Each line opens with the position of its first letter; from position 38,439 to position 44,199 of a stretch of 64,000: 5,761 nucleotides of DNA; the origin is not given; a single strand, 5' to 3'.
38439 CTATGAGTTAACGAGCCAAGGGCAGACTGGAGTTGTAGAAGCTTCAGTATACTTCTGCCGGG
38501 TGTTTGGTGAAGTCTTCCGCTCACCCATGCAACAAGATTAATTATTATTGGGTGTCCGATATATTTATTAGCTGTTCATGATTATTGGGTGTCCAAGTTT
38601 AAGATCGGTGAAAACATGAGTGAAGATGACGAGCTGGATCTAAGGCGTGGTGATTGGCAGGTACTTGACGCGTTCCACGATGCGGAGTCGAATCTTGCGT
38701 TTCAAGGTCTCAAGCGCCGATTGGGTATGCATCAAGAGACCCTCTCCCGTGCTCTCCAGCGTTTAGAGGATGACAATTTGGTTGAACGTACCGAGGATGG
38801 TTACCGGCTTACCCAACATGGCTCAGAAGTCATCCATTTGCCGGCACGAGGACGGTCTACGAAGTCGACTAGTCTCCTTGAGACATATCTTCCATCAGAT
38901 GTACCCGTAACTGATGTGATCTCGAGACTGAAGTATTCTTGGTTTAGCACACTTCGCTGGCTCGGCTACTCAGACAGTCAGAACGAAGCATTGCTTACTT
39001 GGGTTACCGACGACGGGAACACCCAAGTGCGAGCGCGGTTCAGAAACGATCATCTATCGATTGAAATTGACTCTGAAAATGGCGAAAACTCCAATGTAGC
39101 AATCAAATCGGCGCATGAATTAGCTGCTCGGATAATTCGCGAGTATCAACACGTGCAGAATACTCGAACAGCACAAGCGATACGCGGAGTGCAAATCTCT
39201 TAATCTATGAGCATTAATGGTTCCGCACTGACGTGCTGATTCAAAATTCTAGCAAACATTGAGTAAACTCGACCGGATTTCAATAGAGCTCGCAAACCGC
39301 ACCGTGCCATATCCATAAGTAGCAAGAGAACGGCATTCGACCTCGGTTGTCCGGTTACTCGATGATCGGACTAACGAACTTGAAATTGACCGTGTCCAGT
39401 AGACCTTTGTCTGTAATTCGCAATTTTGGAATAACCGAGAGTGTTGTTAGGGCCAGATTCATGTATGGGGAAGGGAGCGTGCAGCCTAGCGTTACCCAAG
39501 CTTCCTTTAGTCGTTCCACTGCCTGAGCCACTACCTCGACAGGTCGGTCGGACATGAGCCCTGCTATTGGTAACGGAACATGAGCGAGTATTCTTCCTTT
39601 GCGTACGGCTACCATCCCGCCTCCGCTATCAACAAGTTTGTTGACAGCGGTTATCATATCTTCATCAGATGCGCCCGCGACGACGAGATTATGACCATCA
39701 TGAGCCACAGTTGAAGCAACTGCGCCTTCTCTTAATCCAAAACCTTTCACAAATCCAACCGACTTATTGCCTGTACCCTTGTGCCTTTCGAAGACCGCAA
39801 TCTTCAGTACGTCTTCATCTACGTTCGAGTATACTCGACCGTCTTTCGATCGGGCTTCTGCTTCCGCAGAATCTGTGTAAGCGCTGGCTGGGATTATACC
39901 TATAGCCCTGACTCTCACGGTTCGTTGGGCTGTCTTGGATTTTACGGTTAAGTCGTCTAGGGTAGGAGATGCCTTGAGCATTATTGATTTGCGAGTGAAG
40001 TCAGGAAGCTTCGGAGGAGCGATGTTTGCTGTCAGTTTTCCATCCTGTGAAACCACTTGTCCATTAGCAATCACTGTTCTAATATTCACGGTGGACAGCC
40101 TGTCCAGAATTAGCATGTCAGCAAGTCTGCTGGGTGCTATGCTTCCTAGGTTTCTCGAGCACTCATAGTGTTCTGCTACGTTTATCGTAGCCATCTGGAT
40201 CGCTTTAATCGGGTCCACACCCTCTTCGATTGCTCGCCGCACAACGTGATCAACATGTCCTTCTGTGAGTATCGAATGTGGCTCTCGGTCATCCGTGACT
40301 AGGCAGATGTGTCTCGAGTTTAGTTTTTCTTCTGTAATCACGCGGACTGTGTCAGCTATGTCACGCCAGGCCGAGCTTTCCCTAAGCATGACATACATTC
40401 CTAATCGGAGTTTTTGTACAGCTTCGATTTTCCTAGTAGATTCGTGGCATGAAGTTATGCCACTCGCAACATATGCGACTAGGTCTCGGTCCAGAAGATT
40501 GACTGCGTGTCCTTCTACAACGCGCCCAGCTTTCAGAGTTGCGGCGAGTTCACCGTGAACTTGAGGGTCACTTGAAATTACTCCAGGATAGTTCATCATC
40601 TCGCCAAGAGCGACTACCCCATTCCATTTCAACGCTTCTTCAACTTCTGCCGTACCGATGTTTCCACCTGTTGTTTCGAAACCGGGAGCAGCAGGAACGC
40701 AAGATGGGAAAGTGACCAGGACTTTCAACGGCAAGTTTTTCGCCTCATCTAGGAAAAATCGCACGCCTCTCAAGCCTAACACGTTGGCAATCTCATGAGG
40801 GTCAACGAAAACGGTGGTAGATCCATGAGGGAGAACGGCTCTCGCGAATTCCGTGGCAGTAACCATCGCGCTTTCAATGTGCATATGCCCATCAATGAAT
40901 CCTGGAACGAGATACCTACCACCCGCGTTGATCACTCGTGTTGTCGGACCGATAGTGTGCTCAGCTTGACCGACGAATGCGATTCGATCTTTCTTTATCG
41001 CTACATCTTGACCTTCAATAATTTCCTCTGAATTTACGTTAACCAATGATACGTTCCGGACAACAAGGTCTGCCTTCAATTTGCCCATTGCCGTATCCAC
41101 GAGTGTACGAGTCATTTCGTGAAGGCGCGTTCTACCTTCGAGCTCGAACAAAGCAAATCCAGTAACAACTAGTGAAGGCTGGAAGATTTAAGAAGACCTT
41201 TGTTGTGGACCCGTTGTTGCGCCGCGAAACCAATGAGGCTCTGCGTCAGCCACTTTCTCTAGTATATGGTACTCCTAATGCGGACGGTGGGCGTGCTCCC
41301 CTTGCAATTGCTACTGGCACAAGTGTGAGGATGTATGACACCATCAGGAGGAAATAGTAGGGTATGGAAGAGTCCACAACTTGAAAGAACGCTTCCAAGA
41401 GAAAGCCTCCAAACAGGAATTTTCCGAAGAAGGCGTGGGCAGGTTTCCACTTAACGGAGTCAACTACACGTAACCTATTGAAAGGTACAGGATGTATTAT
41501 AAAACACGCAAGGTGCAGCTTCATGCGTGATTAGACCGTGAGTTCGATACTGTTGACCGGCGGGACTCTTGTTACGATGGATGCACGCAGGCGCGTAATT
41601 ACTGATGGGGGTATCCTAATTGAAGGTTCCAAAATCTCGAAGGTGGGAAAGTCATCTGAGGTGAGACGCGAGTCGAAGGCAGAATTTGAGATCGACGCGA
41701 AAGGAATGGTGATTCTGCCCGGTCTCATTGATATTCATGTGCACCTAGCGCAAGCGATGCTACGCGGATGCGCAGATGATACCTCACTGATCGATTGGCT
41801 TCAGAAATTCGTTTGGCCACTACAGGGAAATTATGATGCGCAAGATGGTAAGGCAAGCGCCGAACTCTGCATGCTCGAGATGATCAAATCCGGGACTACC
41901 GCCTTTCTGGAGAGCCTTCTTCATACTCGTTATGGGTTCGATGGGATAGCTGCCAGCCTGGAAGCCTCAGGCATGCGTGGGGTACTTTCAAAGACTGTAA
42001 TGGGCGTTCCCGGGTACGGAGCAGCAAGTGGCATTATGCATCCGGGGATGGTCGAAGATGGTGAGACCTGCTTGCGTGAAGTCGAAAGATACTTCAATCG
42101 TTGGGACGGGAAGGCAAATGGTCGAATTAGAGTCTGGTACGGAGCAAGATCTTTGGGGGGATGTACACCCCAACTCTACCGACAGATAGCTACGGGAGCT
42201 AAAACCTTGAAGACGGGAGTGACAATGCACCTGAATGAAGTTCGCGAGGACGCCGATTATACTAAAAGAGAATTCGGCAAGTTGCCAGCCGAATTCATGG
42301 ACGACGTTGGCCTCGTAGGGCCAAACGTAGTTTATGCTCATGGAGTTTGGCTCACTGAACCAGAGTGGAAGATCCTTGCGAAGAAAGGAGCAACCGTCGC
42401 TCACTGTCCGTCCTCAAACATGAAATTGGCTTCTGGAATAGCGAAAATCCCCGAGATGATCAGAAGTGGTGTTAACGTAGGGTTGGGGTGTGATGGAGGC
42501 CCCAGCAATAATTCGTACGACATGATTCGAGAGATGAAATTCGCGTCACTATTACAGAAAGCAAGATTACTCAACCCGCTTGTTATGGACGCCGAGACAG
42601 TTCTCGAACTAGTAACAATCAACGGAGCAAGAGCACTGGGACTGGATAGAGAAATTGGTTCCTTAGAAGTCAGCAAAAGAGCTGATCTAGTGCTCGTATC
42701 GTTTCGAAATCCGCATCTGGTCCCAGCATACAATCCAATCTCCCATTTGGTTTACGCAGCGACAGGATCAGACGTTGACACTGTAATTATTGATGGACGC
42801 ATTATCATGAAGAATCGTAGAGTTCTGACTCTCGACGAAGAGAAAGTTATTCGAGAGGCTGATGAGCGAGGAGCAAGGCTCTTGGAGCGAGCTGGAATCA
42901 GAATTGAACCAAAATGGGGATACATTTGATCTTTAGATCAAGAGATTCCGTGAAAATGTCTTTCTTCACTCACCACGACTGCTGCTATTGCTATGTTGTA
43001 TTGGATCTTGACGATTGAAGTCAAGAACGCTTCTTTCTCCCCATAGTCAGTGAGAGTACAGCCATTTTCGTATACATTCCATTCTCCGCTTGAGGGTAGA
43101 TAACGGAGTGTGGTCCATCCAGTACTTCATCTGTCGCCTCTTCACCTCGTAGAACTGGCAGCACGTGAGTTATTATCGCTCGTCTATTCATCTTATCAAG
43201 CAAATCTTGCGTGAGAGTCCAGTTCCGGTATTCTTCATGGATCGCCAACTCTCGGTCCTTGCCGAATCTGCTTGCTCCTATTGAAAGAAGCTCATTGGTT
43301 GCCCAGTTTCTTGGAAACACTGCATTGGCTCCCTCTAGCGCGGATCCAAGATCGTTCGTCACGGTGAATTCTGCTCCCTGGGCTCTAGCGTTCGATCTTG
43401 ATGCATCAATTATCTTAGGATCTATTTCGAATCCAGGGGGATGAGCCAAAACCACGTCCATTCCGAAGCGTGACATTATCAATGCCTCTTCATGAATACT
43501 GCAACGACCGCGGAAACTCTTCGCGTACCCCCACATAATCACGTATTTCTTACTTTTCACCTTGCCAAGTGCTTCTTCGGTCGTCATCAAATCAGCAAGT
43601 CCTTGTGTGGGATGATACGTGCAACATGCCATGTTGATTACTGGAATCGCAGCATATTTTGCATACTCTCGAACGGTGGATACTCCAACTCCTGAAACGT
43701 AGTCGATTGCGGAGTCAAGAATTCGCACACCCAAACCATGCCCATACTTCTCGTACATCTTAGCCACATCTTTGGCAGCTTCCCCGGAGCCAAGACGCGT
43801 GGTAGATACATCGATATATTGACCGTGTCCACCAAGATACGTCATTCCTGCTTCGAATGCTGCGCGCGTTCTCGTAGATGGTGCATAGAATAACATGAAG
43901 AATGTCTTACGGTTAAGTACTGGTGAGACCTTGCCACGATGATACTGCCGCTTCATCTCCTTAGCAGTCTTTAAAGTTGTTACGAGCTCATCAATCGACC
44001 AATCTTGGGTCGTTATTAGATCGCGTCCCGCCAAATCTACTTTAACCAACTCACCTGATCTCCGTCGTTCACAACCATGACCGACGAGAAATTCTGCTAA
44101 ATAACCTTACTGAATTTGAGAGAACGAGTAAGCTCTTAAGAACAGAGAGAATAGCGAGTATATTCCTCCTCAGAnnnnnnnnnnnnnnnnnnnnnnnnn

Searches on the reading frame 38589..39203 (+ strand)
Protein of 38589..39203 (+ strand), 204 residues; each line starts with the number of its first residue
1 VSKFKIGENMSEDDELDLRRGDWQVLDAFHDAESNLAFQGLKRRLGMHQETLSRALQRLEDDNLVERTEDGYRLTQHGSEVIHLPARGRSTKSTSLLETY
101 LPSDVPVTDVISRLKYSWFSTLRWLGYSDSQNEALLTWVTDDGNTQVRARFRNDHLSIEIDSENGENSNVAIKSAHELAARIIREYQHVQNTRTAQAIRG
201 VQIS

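Call 31: search_protein_families(library=pfam, proteins=[window:38589-39203:+], max_evalue=0.001)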
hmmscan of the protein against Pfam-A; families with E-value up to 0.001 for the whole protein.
window:38589-39203:+ (204 aa): 7 families
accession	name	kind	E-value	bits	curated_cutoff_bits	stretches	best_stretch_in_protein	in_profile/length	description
PF12802.13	MarR_2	-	7.9e-10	39.2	27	1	17-70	2-55/61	MarR family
PF25213.1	HVO_A0261_N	-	1.8e-09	37.8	35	1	39-82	28-71/86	HVO_A0261 N-terminal domain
PF01047.28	MarR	-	6.9e-06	26.3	24.6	1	36-70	18-52/59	MarR family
PF24038.1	DUF7347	-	1.2e-05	25.9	27.6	1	24-83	15-75/77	Domain of unknown function (DUF7347)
PF00126.33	HTH_1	-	3.5e-05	24.1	26.6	1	43-78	21-59/60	Bacterial regulatory helix-turn-helix protein, lysR family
PF13545.12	HTH_Crp_2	-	0.00011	22.6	27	1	44-69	31-56/70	Crp-like helix-turn-helix domain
PF14394.12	DUF4423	-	0.00086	19.6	30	0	39-76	40-78/165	Domain of unknown function (DUF4423)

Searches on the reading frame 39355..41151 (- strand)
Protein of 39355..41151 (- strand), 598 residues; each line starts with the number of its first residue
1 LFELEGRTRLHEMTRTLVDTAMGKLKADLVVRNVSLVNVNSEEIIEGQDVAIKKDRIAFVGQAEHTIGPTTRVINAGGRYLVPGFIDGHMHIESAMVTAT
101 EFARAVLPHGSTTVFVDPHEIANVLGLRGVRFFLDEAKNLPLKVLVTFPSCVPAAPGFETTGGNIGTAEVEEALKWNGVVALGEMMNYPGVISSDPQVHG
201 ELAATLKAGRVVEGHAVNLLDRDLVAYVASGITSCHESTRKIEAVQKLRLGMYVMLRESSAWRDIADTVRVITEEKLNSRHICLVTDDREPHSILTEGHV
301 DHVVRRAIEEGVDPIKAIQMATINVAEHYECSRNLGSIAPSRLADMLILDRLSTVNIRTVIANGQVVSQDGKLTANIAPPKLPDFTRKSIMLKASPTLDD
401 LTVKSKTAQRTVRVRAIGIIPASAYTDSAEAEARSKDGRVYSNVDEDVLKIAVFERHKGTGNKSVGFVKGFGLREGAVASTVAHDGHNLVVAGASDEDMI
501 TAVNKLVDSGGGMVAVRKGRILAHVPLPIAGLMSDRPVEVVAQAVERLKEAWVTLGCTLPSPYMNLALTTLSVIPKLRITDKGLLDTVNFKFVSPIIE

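Call 31: search_protein_families(library=pfam, proteins=[window:39355-41151:-], max_evalue=0.001)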
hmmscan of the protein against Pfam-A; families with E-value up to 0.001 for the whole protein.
window:39355-41151:- (598 aa): 3 families
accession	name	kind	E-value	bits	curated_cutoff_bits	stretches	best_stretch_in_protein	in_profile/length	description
PF13382.11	Adenine_deam_C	-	8e-65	217.8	27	1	425-591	3-169/169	Adenine deaminase C-terminal domain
PF01979.26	Amidohydro_1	-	3e-28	99.5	25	1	80-367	1-345/345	Amidohydrolase family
PF07969.17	Amidohydro_3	-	8.1e-11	42.5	29.7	1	72-99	1-28/472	Amidohydrolase family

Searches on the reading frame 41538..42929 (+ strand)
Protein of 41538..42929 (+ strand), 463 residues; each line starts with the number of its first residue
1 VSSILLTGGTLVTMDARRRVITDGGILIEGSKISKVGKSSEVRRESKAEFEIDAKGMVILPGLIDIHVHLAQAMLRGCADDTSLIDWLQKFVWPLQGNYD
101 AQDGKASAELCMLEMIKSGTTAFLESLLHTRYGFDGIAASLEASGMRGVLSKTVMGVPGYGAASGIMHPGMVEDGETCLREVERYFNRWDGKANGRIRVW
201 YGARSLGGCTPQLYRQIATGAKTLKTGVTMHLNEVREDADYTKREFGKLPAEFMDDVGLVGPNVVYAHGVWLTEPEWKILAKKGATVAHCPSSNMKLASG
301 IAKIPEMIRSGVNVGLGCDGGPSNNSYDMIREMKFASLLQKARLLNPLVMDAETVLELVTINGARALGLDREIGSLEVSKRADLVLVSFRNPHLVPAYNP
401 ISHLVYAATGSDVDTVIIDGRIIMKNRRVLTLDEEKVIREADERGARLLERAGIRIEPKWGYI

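Call 31: search_protein_families(library=pfam, proteins=[window:41538-42929:+], max_evalue=0.001)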
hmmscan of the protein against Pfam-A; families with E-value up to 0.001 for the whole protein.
window:41538-42929:+ (463 aa): 2 families
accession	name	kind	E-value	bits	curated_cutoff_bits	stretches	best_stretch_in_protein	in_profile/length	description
PF01979.26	Amidohydro_1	-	2.1e-71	241.4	25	1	58-422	1-344/345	Amidohydrolase family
PF07969.17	Amidohydro_3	-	1.1e-18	68.5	29.7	2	271-423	315-471/472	Amidohydrolase family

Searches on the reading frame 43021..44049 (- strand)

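Call 32: search_protein_families(library=pfam, proteins=[window:43021-44049:-], max_evalue=0.001)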
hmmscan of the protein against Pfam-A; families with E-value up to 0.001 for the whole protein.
window:43021-44049:- (342 aa): 2 families
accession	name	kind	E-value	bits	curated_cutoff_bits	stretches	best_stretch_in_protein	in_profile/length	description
PF02729.26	OTCace_N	-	2.1e-37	128.9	29.9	1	9-159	1-148/148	Aspartate/ornithine carbamoyltransferase, carbamoyl-P binding domain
PF00185.30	OTCace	-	2.6e-31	109.2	29.4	1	188-334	19-156/157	Aspartate/ornithine carbamoyltransferase, Asp/Orn binding domain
